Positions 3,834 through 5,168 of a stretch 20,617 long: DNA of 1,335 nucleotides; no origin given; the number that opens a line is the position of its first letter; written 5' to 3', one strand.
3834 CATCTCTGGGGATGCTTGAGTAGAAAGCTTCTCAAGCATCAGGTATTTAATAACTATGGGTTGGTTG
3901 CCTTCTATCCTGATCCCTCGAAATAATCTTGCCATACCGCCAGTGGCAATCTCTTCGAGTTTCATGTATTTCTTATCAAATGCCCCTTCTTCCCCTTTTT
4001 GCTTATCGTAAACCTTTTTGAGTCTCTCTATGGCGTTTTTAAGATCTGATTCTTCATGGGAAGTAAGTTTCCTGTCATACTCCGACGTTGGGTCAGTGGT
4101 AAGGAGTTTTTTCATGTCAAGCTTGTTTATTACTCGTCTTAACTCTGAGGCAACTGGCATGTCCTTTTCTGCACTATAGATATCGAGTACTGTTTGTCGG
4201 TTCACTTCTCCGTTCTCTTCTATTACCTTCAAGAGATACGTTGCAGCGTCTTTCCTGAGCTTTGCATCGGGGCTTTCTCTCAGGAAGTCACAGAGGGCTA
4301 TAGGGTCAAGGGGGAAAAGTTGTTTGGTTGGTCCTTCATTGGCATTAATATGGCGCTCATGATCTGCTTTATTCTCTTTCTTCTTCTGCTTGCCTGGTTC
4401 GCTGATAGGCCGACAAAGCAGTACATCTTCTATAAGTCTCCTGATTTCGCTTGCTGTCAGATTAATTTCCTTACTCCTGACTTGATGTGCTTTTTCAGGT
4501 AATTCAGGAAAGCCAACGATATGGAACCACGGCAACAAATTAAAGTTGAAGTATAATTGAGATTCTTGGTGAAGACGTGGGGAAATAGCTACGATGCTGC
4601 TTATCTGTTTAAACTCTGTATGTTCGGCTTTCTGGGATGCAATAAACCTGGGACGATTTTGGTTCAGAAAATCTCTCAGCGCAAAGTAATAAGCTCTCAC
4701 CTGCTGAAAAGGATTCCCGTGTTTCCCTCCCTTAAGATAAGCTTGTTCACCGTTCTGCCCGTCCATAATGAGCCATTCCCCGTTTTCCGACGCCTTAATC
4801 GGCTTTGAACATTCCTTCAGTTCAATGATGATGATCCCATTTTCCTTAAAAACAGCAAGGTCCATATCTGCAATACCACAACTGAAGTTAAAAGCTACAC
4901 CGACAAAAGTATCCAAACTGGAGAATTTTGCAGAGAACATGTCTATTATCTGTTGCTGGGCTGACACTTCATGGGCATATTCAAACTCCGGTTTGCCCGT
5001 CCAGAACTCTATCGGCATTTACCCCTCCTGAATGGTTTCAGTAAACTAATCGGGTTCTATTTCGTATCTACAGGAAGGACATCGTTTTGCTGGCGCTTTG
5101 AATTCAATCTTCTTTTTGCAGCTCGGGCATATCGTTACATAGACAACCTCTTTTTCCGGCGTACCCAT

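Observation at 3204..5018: NERD nuclease-like domain fused to a Hanks-type Ser/Thr kinase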

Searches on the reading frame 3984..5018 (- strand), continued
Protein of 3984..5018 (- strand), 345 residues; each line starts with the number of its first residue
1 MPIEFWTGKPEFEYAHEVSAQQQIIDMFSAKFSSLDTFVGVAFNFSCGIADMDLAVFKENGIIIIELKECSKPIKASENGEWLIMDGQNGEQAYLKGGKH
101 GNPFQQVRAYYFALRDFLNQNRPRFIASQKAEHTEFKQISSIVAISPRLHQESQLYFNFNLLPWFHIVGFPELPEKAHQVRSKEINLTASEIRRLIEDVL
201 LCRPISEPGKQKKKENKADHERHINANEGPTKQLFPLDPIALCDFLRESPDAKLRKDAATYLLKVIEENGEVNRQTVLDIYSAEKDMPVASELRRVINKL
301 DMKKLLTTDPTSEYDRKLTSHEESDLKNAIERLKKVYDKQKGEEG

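Call 62: search_protein_families(library=pfam, proteins=[P0004, P0005, P0006, P0007, P0009, P0010, P0011, P0012, P0016, P0017], max_evalue=0.001)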
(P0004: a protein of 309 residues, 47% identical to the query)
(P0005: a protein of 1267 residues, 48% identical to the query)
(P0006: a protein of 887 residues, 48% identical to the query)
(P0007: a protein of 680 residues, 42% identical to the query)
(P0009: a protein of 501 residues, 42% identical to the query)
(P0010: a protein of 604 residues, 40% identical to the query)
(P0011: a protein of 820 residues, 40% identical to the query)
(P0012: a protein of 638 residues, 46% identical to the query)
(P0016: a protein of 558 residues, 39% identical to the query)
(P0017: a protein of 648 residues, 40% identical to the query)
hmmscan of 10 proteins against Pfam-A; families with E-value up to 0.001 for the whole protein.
P0004 (309 aa): 2 families
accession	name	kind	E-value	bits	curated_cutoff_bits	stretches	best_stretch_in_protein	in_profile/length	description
PF24698.1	DUF7662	-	7.1e-14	51.8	26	1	238-297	8-62/72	Domain of unknown function (DUF7662)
PF08378.17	NERD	-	5.4e-09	37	22.1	1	42-142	24-108/111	Nuclease-related domain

P0005 (1267 aa): 20 families
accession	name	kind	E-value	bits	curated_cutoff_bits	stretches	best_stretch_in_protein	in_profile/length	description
PF13424.12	TPR_12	-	2.2e-138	451.2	30.1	13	830-900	7-77/77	Tetratricopeptide repeat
PF13374.12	TPR_10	-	9.5e-126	407.2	27.5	13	785-824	3-42/42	Tetratricopeptide repeat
PF24885.1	TPR_NPHP3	-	3.2e-94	315.2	100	7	999-1090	104-194/239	Nephrocystin-3 TPR domain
PF00515.34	TPR_1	-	5.3e-55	181.5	27.8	0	872-900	5-33/34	Tetratricopeptide repeat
PF07719.23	TPR_2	-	2.1e-52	171.4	27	0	872-900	5-33/34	Tetratricopeptide repeat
PF13181.12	TPR_8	-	1.4e-40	134.4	25.7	0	872-900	5-33/34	Tetratricopeptide repeat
PF17874.7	TPR_MalT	-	8e-34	117.8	45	3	957-1073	45-158/336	MalT-like TPR region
PF13432.12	TPR_16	-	2.4e-19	69.9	32.7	3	874-941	3-62/65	Tetratricopeptide repeat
PF25000.1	DUF7779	-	4.7e-15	56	27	1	474-561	4-93/95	Domain of unknown function (DUF7779)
PF13414.12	TPR_11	-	1.8e-12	47.2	26.8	0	877-900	3-26/42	TPR repeat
PF09976.15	TPR_21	-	4.6e-12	46.5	25.5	0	959-1001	153-192/193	Tetratricopeptide repeat-like domain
PF13371.12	TPR_9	-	9.9e-12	45.1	35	0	683-747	13-67/73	Tetratricopeptide repeat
PF09316.15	Cmyb_C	-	5.9e-09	36.2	27.7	0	639-656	74-91/157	C-myb, C-terminal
PF13428.12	TPR_14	-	1.7e-08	34.8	23.5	0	874-901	7-34/44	Tetratricopeptide repeat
PF00931.28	NB-ARC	-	2.4e-08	34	23.5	1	245-448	4-227/248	NB-ARC domain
PF08378.17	NERD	-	0.0002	22.3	22.1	1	42-120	24-98/111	Nuclease-related domain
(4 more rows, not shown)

P0006 (887 aa): 7 families
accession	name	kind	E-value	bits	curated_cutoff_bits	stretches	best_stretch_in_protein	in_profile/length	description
PF00580.27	UvrD-helicase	-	1e-75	255.4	23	1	255-515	1-271/271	UvrD/REP helicase N-terminal domain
PF13361.12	UvrD_C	-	2.3e-45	156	25.6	1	521-853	2-346/350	UvrD-like helicase C-terminal domain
PF13245.12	AAA_19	-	7.1e-20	72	25.1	1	259-500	1-134/134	AAA domain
PF13538.12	UvrD_C_2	-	4.4e-09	36.5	27.4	1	796-852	3-51/52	UvrD-like helicase C-terminal domain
PF08378.17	NERD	-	4.4e-07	30.8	22.1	1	32-117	17-96/111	Nuclease-related domain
PF13604.12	AAA_30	-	1.7e-05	25.1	27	0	255-317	2-66/191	AAA domain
PF01443.25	Viral_helicase1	-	0.00056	20.2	21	0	438-507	41-109/228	Viral superfamily 1 RNA helicase core domain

P0007 (680 aa): 5 families
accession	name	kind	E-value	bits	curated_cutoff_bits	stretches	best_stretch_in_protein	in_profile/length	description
PF00580.27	UvrD-helicase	-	2e-74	251.1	23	1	255-515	1-271/271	UvrD/REP helicase N-terminal domain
PF13361.12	UvrD_C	-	2e-24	87.1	25.6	1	522-662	3-138/350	UvrD-like helicase C-terminal domain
PF13245.12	AAA_19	-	1.6e-20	74.1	25.1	1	259-500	1-134/134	AAA domain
PF13604.12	AAA_30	-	3.8e-07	30.5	27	1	254-359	1-96/191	AAA domain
PF08378.17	NERD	-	2.1e-05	25.5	22.1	1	49-118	38-96/111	Nuclease-related domain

P0009 (501 aa): 2 families
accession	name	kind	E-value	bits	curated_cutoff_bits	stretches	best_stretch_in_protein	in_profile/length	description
PF08238.18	Sel1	-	2.2e-47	158.2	30.7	6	363-400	1-36/36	Sel1 repeat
PF08378.17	NERD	-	4.2e-05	24.4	22.1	1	34-120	18-96/111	Nuclease-related domain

P0010 (604 aa): 2 families
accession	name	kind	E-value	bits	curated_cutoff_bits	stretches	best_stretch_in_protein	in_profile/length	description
PF08238.18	Sel1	-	9.9e-51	168.8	30.7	5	549-584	1-36/36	Sel1 repeat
PF08378.17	NERD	-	0.00035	21.5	22.1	1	38-119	20-96/111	Nuclease-related domain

P0011 (820 aa): 10 families
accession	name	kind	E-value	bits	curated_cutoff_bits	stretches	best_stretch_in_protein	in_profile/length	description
PF13086.12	AAA_11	-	4.1e-15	56.7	27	1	439-491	20-77/257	AAA domain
PF13087.12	AAA_12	-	1.2e-12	48.2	27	1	603-783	14-193/195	AAA domain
PF08378.17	NERD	-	4.8e-08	33.9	22.1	1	35-118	17-95/111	Nuclease-related domain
PF13245.12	AAA_19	-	5.8e-08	33.4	25.1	1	440-581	15-130/134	AAA domain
PF13604.12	AAA_30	-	1e-06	29.1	27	1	440-583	22-131/191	AAA domain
PF04851.21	ResIII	-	1.3e-05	25.6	22.5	1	427-553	16-134/164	Type III restriction enzyme, res subunit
PF02562.22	PhoH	-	6.5e-05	22.9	27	1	431-580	14-158/205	PhoH-like protein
PF01443.25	Viral_helicase1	-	8.6e-05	22.9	21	0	441-475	3-36/228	Viral superfamily 1 RNA helicase core domain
PF00580.27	UvrD-helicase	-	0.00017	21.8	23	0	438-493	15-72/271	UvrD/REP helicase N-terminal domain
PF05970.20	PIF1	-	0.00069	19.7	25.9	0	440-618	26-192/223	PIF1-like helicase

P0012 (638 aa): 1 family
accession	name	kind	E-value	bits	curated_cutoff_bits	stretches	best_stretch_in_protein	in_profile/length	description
PF08378.17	NERD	-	1.2e-06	29.4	22.1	1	18-96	24-96/111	Nuclease-related domain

P0016 (558 aa): 3 families
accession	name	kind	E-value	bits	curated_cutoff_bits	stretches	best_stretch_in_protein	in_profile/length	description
PF08238.18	Sel1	-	5e-64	210.9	30.7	6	473-508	1-36/36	Sel1 repeat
PF23310.1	TPR_27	-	5.2e-07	29.8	27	0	316-345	48-77/110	Plant tetratrico peptide repeats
PF08378.17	NERD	-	0.0001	23.2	22.1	1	25-119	6-96/111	Nuclease-related domain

P0017 (648 aa): 1 family
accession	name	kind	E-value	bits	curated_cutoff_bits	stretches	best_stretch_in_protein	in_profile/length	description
PF13676.11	TIR_2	-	0.00057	20.8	28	0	208-299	1-92/122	TIR domain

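Call 73: search_protein_families(library=padloc, proteins=[P0144, P0145, P0146, P0061, P0105, P0114, P0005, P0006, P0011, P0034], max_evalue=1e-10)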
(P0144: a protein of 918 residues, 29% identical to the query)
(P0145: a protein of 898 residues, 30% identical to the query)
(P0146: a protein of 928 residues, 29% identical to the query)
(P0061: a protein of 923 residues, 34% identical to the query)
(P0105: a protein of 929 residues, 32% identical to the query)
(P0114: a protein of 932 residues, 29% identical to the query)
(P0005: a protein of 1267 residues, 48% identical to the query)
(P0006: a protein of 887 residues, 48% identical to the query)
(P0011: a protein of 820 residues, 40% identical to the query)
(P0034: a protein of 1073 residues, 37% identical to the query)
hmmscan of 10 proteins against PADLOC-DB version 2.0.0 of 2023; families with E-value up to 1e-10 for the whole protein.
P0144 (918 aa): 8 families
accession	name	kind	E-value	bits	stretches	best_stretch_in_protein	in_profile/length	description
PDLC04469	PDC-M16A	-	5.2e-266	883.2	1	1-917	1-891/892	-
PDLC04474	PDC-M16A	-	2.7e-159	530.4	1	1-916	1-913/917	-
PDLC04471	PDC-M16A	-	3e-146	487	1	222-918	9-683/687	-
PDLC04470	PDC-M16A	-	1.7e-102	342.1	1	12-916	11-894/895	-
PDLC04475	PDC-M16A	-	1e-70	237.2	1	221-916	17-715/721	-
PDLC04472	PDC-M16A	-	5.4e-70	234.8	1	223-821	227-814/930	-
PDLC04476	PDC-M16A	-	1.2e-60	203.7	1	222-906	11-673/691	-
PDLC04473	PDC-M16A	-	1.2e-36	124.3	1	268-839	69-649/735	-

P0145 (898 aa): 4 families
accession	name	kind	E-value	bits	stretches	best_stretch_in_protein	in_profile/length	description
PDLC04469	PDC-M16A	-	2.3e-97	325.2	1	1-258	1-251/892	-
PDLC04474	PDC-M16A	-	6.1e-77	257.9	1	1-258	1-252/917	-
PDLC04470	PDC-M16A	-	2.2e-42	143.2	1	1-201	1-196/895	-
PDLC01169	TPR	-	2.4e-11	41.5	0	726-850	109-226/252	TPR repeats containing protein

P0146 (928 aa): 8 families
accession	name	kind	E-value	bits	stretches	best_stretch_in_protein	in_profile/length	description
PDLC04469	PDC-M16A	-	5.8e-169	562.1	1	9-917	1-886/892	-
PDLC04474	PDC-M16A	-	1.3e-157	524.8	1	9-919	1-911/917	-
PDLC04475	PDC-M16A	-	1.4e-118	395.4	1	219-922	7-716/721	-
PDLC04470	PDC-M16A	-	4e-114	380.6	1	9-921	1-894/895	-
PDLC04472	PDC-M16A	-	1e-110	369.6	1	218-924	214-927/930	-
PDLC04476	PDC-M16A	-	1.9e-105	351.8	1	224-908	5-670/691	-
PDLC04471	PDC-M16A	-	7.9e-65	217.9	1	278-909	55-669/687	-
PDLC04473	PDC-M16A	-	3.7e-32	109.4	1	226-810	18-620/735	-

P0061 (923 aa): 4 families
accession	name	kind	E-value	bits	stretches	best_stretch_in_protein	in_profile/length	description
PDLC04474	PDC-M16A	-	5e-23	79.5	1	1-200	1-196/917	-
PDLC04469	PDC-M16A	-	4.3e-20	69.5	1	2-189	2-185/892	-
PDLC04470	PDC-M16A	-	3.4e-15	53.3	1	1-190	1-182/895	-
PDLC01169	TPR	-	5.9e-15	53.3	0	684-750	122-186/252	TPR repeats containing protein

P0105 (929 aa): 12 families
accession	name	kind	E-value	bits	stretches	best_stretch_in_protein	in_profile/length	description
PDLC04474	PDC-M16A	-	9.2e-155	515.4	1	1-917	1-911/917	-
PDLC04475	PDC-M16A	-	5.8e-146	485.9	1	214-920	9-716/721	-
PDLC04476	PDC-M16A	-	4.6e-138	459.6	1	215-920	3-686/691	-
PDLC04472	PDC-M16A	-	2.7e-126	421.1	1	192-919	198-924/930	-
PDLC04469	PDC-M16A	-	2.3e-125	417.8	1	1-916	1-887/892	-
PDLC04470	PDC-M16A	-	1.1e-98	329.6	1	1-918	1-893/895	-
PDLC04471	PDC-M16A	-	1.9e-41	140.7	1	224-916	10-678/687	-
PDLC04473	PDC-M16A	-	9.1e-27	91.5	1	216-873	15-680/735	-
PDLC01734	typeIV_RecD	-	3.1e-26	89.9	1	216-569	339-664/763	RecD_0_IVD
PDLC05065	PDC-S68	-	9.6e-20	68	1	236-387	619-742/1221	-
PDLC05066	PDC-S68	-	1.2e-19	67.9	1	236-387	592-718/1202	-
PDLC05064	PDC-S68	-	9e-17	58.1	1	236-694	699-1097/1273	-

P0114 (932 aa): 4 families
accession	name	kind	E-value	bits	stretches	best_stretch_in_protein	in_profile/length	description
PDLC04474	PDC-M16A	-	1.6e-17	61.2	1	10-283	9-261/917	-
PDLC04470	PDC-M16A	-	6e-17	59.1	1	3-283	3-258/895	-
PDLC04469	PDC-M16A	-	5.6e-16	55.9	1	11-284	10-261/892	-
PDLC01169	TPR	-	2.9e-14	51.1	0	680-772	109-198/252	TPR repeats containing protein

P0005 (1267 aa): 4 families
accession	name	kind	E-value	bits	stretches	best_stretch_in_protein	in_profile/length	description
PDLC04469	PDC-M16A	-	2.9e-22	76.7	1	11-195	10-184/892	-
PDLC04474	PDC-M16A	-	2.9e-20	70.3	1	10-196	9-186/917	-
PDLC04470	PDC-M16A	-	2.3e-13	47.2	1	14-214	12-196/895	-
PDLC01169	TPR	-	4.5e-11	40.6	0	1123-1197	112-184/252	TPR repeats containing protein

P0006 (887 aa): 46 families (the best 25 are shown)
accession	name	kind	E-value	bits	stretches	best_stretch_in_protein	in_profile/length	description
PDLC00132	GajB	-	7.2e-89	297.1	1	255-876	4-623/625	UrvD helicase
PDLC00114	GajB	-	5.2e-86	287.6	1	252-876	5-629/635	UrvD helicase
PDLC03802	RTasHel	-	2.6e-85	285.6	1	254-660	5-376/675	DRT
PDLC00117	GajB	-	2e-75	252.5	1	254-879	13-599/604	UrvD helicase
PDLC00127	GajB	-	6.2e-60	201.3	2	252-533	6-282/594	UrvD helicase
PDLC00121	GajB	-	4.2e-49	165.5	1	256-538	7-281/565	UrvD helicase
PDLC00130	GajB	-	5.4e-48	161.6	2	254-628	3-372/589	UrvD helicase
PDLC00103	GajB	-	9.7e-46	154.9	1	253-865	15-587/612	UrvD helicase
PDLC00119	GajB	-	1.8e-39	134.1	1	415-537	176-297/565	UrvD helicase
PDLC00107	GajB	-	1.5e-38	130.8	1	259-537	20-297/587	UrvD helicase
PDLC00112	GajB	-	3.3e-38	129.7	1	255-537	7-292/581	UrvD helicase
PDLC00123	GajB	-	8.1e-36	121.7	1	440-538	159-257/540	UrvD helicase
PDLC00110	GajB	-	6.1e-35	118.9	1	413-586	226-406/725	UrvD helicase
PDLC00122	GajB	-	2e-30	104.2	1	430-540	137-247/502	UrvD helicase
PDLC00104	GajB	-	4.6e-30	102.9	1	256-538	5-247/574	UrvD helicase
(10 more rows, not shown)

P0011 (820 aa): 3 families
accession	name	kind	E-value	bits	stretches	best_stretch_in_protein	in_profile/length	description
PDLC03920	MkoA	-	6e-28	95.7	2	440-501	635-693/1112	-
PDLC03921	MkoA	-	2.1e-20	70.1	0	441-493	1047-1099/1607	-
PDLC04469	PDC-M16A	-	1.3e-13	48.1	1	10-202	9-186/892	-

P0034 (1073 aa): 3 families
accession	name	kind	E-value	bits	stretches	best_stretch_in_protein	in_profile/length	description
PDLC04469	PDC-M16A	-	3.6e-26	89.6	1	1-195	1-188/892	-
PDLC04474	PDC-M16A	-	2.7e-22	77.1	1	1-191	1-186/917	-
PDLC04470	PDC-M16A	-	3.7e-17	59.8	1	1-190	1-180/895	-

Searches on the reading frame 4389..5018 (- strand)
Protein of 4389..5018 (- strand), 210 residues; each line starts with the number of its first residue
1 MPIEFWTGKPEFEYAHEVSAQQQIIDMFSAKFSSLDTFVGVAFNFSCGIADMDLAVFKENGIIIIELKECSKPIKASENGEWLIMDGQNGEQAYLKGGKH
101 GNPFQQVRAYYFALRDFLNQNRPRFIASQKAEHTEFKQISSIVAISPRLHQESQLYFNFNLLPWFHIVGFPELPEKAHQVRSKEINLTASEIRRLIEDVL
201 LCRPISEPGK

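Call 47: search_solved_structures(query=A3, max_evalue=10, show_alignments=2)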
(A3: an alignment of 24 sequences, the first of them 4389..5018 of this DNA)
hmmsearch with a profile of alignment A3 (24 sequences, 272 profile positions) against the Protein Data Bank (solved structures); distinct sequences matched with E-value up to 10: 2.
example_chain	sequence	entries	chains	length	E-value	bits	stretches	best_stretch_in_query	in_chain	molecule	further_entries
6nmd_B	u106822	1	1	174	0.42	13.2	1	151-200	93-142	AcrVA1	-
6nmc_B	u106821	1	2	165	0.49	13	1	151-199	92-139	AcrVA1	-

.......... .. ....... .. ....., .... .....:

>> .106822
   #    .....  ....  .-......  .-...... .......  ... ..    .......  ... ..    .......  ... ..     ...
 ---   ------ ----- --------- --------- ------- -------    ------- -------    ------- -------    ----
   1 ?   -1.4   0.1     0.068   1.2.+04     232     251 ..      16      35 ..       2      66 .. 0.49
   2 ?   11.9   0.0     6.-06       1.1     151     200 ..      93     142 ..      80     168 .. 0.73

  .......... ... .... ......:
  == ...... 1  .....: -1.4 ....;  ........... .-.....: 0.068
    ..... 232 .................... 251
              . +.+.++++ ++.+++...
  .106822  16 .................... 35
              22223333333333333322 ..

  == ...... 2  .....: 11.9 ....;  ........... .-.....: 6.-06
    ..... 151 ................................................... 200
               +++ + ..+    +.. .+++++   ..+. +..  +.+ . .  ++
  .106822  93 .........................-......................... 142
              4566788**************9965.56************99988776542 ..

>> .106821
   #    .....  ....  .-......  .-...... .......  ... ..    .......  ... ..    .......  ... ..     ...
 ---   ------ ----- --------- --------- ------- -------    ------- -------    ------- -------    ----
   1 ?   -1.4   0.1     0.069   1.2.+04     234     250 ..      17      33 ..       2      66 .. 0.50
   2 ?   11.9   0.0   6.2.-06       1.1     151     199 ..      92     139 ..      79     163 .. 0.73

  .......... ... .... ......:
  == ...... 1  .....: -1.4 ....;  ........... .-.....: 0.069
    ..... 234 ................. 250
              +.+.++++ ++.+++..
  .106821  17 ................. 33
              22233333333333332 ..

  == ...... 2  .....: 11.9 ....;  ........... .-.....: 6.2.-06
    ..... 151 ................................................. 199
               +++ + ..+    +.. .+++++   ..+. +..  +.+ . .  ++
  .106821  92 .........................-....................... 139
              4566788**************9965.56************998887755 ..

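Call 50: predict_structure(alignment_id=A3)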
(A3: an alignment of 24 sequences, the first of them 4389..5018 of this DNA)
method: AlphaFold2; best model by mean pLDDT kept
length: 210 residues; sequences in the alignment: 24
mean_pLDDT: 94.4   pTM: 0.91
mean pLDDT of the five models: 94.4, 94.4, 93.7, 93.6, 93.3
residues with pLDDT >= 90: 188; 70-90: 16; 50-70: 4; < 50: 2
segments of 3 or more residues with pLDDT < 50: none
pLDDT, mean of each block of 10 residues (from residue 1): 90 87 96 96 95 97 97 96 86 93 97 97 97 95 98 97 97 98 97 98 77
secondary structure, 60 per line:
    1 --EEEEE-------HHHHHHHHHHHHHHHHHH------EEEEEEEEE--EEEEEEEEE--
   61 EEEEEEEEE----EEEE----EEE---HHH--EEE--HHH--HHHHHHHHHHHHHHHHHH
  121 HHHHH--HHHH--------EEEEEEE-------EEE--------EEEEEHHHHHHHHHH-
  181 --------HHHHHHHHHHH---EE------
elements in order: E3-7 H15-32 E39-47 E50-58 E61-69 E74-77 E82-84 E93-95 H103-125 H128-131 E140-146 E154-156 E165-169 H170-179 H189-199

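Call 70: search_dna_similar(query=window:4389-5018:-, collection=plasmids, mode=protein, max_evalue=0.001, max_rows=25)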
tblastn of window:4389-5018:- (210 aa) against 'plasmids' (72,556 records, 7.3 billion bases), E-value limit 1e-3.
Records with a match: 39; places in all: 39; records where one place covers at least 80% of the query: 1.
Best place of each record, by identity: <60% 39.
By first word of the organism name: Acinetobacter 38; Leptolyngbya 1.
By predicted mobility (MOB-suite, as given by PLSDB): mobilizable 32; non-mobilizable 7.
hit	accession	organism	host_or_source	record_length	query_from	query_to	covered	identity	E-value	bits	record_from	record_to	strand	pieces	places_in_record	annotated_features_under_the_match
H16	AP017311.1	Leptolyngbya sp. NIES-3755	-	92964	12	210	95%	26.4%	4e-9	63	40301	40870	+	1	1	hypothetical protein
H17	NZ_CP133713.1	Acinetobacter baumannii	Homo sapiens,BAL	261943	51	201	72%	25.8%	2e-7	58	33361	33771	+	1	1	nuclease-related domain-containing protein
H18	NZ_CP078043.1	Acinetobacter junii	whole organism,washroom sink in ...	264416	51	201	72%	25.8%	2e-7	58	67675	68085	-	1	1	nuclease-related domain-containing protein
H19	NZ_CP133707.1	Acinetobacter baumannii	-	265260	51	201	72%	25.8%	2e-7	58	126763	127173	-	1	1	nuclease-related domain-containing protein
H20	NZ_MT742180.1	Acinetobacter lwoffii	-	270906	51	201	72%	25.8%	2e-7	58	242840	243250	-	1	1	nuclease-related domain-containing protein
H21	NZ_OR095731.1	Acinetobacter pittii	-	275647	51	201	72%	25.8%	2e-7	58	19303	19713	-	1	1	nuclease-related domain-containing protein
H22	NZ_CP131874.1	Acinetobacter pittii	-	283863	51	201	72%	25.8%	2e-7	58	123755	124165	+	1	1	nuclease-related domain-containing protein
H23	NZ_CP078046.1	Acinetobacter lwoffii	whole organism,bedside rail in hospital ...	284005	51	201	72%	25.8%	2e-7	58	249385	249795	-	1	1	nuclease-related domain-containing protein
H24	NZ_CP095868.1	Acinetobacter nosocomialis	Homo sapiens,sputamentum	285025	51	201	72%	25.8%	2e-7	58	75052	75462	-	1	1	nuclease-related domain-containing protein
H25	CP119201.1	Acinetobacter johnsonii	Homo sapiens,blood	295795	51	201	72%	25.8%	2e-7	58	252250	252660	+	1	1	nuclease-related domain-containing protein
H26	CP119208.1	Acinetobacter soli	Homo sapiens,blood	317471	51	201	72%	25.8%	2e-7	58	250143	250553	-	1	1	nuclease-related domain-containing protein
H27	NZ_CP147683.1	Acinetobacter lwoffii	whole organism,Yangzhou Grand Canal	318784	51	201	72%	25.8%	2e-7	58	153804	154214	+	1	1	nuclease-related domain-containing protein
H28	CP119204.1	Acinetobacter soli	Homo sapiens,blood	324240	51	201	72%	25.8%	2e-7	58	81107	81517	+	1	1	nuclease-related domain-containing protein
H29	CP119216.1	Acinetobacter soli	Homo sapiens,blood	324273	51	201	72%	25.8%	2e-7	58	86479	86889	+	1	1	nuclease-related domain-containing protein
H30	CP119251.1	Acinetobacter soli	Homo sapiens,blood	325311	51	201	72%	25.8%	2e-7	58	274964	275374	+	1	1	nuclease-related domain-containing protein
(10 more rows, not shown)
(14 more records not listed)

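Call 71: search_dna_similar(query=window:4389-5018:-, collection=phages, mode=protein, max_evalue=0.001, max_rows=10)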
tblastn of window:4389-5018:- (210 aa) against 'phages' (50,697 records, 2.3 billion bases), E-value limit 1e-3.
No match.
